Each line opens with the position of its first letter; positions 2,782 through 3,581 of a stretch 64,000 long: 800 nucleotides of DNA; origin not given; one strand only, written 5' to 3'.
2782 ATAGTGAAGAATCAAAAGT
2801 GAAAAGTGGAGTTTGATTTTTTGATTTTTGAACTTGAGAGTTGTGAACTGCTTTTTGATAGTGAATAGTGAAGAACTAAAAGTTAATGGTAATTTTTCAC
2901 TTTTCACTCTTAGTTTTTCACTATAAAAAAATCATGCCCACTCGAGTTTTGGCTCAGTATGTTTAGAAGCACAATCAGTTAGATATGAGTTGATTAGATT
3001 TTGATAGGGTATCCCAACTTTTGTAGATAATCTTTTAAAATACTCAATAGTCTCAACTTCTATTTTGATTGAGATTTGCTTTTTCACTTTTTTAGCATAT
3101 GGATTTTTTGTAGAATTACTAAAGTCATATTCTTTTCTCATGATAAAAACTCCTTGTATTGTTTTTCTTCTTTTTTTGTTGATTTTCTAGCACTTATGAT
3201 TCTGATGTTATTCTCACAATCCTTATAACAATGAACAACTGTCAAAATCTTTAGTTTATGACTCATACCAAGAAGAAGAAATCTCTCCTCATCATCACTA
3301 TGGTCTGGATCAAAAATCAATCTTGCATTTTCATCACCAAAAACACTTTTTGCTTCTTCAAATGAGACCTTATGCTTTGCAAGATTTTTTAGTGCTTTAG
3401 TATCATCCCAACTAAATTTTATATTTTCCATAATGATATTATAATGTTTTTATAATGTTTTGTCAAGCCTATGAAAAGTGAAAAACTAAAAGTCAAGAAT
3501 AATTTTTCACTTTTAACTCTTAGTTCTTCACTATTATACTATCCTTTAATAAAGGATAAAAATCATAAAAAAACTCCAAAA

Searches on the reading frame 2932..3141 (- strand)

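Call 34: search_protein_families(library=pfam, proteins=[window:2932-3141:-], max_evalue=0.01)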
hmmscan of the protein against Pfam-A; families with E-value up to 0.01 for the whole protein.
window:2932-3141:- (69 aa): 2 families
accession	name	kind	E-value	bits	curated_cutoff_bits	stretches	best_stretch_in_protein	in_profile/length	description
PF12441.14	CopG_antitoxin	-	3e-06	28.3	28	1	4-55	23-77/79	CopG antitoxin of type II toxin-antitoxin system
PF14384.12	BrnA_antitoxin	-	8.9e-05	23.2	26.1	1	11-56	24-66/68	BrnA antitoxin of type II toxin-antitoxin system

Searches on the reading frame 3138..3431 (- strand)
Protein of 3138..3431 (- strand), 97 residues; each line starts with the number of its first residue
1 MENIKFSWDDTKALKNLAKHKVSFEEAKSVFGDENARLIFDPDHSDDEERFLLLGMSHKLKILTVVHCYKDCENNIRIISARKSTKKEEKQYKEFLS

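Call 34: search_protein_families(library=pfam, proteins=[window:3138-3431:-], max_evalue=0.01)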
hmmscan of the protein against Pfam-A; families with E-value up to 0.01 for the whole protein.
window:3138-3431:- (97 aa): 1 family
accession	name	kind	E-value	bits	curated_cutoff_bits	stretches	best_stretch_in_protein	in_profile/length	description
PF04365.19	BrnT_toxin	-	1.2e-26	93.2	34.5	1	8-88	1-77/77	Ribonuclease toxin, BrnT, of type II toxin-antitoxin system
